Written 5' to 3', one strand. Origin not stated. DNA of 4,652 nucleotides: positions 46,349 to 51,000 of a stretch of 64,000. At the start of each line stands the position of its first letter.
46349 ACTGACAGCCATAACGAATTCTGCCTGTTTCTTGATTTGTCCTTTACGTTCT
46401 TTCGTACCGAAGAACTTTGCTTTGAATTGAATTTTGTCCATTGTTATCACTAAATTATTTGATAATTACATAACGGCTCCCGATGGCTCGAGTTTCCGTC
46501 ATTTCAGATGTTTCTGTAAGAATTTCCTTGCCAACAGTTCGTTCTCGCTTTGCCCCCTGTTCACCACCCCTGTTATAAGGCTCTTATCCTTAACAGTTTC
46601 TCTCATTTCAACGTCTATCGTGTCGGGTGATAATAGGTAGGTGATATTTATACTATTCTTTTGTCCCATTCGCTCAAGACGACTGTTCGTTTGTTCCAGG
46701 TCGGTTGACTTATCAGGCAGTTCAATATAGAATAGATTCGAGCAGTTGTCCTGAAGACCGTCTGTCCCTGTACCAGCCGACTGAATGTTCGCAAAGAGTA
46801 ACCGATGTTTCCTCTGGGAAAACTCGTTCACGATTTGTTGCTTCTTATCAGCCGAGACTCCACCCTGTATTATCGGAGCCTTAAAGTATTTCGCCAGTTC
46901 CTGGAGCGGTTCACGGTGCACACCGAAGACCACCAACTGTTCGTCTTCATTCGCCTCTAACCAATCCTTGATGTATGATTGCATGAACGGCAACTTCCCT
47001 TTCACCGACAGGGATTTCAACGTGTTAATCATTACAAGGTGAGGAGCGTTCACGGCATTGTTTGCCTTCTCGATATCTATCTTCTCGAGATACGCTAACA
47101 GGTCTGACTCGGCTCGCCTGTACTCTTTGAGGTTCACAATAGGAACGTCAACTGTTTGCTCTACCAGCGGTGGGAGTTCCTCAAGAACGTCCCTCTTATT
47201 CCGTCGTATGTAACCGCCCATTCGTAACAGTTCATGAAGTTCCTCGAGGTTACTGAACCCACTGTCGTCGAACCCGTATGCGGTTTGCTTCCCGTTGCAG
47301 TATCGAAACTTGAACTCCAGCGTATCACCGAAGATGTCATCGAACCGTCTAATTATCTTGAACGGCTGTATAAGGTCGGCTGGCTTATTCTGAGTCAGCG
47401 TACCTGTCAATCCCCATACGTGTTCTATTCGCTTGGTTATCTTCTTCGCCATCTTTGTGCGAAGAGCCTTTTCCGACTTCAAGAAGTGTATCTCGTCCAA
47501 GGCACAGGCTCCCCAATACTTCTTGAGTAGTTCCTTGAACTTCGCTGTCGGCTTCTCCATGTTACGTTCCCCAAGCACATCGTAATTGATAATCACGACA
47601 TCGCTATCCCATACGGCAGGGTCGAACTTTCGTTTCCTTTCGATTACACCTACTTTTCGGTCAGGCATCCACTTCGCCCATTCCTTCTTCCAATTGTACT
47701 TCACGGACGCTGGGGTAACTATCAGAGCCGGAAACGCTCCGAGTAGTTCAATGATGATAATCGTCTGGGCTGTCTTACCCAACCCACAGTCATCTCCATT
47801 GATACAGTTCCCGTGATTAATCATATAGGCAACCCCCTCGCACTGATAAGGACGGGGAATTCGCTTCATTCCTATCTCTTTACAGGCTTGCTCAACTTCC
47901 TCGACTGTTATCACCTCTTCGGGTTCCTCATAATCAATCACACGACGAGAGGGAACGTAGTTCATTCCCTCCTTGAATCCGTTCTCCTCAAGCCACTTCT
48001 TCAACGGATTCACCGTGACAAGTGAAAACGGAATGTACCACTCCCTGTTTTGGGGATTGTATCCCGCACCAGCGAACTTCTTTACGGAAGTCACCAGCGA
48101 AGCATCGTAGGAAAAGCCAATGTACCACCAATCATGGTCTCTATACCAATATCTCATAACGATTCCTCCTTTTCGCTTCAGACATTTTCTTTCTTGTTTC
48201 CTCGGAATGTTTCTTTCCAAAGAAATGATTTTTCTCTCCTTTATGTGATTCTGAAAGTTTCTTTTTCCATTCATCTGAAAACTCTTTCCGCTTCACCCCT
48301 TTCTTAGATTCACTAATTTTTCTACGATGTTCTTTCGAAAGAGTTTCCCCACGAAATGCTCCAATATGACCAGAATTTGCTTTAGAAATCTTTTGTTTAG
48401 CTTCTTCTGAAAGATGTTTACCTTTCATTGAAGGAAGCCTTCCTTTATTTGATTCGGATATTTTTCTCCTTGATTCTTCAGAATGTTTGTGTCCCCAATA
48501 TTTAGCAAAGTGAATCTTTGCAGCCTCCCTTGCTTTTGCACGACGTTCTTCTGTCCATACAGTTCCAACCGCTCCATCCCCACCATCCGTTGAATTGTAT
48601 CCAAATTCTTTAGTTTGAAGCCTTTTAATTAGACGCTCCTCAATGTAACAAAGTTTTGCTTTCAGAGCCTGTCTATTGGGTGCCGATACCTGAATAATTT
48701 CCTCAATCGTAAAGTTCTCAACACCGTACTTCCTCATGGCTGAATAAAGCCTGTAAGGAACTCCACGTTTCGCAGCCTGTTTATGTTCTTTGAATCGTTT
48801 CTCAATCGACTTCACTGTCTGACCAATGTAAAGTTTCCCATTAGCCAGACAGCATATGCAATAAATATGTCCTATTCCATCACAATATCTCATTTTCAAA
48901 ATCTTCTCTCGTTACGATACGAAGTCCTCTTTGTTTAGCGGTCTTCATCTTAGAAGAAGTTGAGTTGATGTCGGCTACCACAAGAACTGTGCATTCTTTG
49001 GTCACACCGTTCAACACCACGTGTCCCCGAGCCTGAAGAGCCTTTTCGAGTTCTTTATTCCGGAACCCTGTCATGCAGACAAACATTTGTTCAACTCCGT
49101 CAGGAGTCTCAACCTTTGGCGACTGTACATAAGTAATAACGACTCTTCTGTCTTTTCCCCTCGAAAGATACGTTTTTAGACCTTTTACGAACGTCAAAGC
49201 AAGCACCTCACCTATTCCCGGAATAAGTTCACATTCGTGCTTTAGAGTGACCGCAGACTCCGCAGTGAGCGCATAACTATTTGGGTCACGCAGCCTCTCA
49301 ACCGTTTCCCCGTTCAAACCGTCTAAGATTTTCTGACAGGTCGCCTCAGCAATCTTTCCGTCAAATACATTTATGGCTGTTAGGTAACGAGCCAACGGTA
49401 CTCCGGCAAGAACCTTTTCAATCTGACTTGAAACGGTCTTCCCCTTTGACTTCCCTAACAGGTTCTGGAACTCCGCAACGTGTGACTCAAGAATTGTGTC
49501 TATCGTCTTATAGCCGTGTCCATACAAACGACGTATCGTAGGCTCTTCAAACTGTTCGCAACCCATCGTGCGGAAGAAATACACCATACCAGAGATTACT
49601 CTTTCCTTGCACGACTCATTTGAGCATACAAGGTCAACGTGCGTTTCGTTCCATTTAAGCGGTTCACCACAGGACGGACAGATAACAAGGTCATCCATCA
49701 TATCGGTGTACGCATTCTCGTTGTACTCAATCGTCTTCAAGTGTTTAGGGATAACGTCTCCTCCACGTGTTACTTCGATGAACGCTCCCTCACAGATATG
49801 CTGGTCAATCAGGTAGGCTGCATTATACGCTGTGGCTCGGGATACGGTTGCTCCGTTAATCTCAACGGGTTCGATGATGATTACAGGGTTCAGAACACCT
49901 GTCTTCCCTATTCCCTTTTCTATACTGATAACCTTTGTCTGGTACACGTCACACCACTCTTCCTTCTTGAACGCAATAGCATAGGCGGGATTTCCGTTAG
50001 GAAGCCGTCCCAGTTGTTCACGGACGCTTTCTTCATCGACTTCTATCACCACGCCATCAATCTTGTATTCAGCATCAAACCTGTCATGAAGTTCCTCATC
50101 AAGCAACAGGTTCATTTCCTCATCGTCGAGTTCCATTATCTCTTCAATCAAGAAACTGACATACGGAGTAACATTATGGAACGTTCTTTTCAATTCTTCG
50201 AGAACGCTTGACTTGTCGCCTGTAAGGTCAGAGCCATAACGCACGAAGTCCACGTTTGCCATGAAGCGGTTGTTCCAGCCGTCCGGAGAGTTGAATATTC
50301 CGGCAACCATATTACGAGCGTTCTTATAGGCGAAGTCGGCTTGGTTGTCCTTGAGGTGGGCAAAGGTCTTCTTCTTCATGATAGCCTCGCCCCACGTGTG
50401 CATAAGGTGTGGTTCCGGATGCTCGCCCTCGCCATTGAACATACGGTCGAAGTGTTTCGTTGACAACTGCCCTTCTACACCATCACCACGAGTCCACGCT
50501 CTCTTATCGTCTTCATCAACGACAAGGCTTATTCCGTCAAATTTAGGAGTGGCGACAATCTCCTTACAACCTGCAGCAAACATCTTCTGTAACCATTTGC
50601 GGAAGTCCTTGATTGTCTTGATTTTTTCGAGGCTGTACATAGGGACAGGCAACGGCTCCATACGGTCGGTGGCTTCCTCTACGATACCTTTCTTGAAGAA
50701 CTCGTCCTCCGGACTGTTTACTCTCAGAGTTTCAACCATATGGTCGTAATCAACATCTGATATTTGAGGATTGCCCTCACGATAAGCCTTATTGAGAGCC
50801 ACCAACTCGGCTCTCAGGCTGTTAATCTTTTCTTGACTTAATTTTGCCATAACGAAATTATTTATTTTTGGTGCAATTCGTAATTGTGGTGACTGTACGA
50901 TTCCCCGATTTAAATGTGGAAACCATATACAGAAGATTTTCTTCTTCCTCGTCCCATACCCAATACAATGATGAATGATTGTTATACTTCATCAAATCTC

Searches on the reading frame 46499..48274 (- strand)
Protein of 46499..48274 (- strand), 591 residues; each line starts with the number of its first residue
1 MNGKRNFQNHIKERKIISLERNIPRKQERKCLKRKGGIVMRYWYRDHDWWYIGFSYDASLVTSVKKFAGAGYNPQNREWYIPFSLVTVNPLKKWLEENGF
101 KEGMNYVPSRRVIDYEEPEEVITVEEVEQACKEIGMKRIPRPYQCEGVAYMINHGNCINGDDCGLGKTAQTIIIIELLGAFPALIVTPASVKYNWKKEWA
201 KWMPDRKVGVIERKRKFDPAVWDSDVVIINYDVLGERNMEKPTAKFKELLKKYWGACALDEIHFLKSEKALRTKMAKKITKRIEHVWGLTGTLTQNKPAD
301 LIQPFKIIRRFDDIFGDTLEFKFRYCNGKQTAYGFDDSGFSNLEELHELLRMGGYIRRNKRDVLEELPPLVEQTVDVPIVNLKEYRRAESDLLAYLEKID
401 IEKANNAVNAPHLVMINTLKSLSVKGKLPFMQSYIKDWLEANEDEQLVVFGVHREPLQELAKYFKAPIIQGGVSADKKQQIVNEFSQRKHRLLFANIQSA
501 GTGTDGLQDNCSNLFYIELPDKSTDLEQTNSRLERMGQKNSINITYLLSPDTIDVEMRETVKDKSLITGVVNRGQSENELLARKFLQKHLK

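Call 42: search_protein_families(library=phrogs, proteins=[window:46499-48274:-], max_evalue=0.00001)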
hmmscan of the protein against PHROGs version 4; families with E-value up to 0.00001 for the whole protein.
window:46499-48274:- (591 aa): 7 families
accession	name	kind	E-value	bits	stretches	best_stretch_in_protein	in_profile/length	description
phrog_62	-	DNA, RNA and nucleotide metabolism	7.6e-87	293.2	1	105-566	682-1127/1881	DNA helicase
phrog_16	-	DNA, RNA and nucleotide metabolism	6.4e-16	58.7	1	38-547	222-595/986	DNA helicase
phrog_11801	-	other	7.7e-12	44.2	1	136-208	863-940/2269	DNA methyltransferase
phrog_29996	-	unknown function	1.8e-11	43.7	1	141-322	725-902/1189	-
phrog_1685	-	unknown function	1.7e-10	39.8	0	132-205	823-900/2278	-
phrog_23807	-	unknown function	2.7e-09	36.3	1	468-541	562-637/1053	-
phrog_24008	-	DNA, RNA and nucleotide metabolism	7.5e-06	25.1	0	467-583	859-973/1006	helicase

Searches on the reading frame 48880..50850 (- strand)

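Call 42: search_protein_families(library=phrogs, proteins=[window:48880-50850:-], max_evalue=0.00001)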
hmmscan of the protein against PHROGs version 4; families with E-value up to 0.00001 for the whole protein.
window:48880-50850:- (656 aa): 4 families
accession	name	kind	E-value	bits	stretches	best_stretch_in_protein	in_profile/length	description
phrog_3869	-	DNA, RNA and nucleotide metabolism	1.1e-108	365.5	1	3-652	3-650/656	NAD-dependent DNA ligase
phrog_3359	-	DNA, RNA and nucleotide metabolism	1.8e-30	107.3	1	12-372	4-321/325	NAD-dependent DNA ligase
phrog_3498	-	DNA, RNA and nucleotide metabolism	1.8e-11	45.4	1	391-654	9-252/256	NAD-dependent DNA ligase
phrog_2561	-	DNA, RNA and nucleotide metabolism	2.9e-07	31.9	1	588-651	91-156/167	DNA ligase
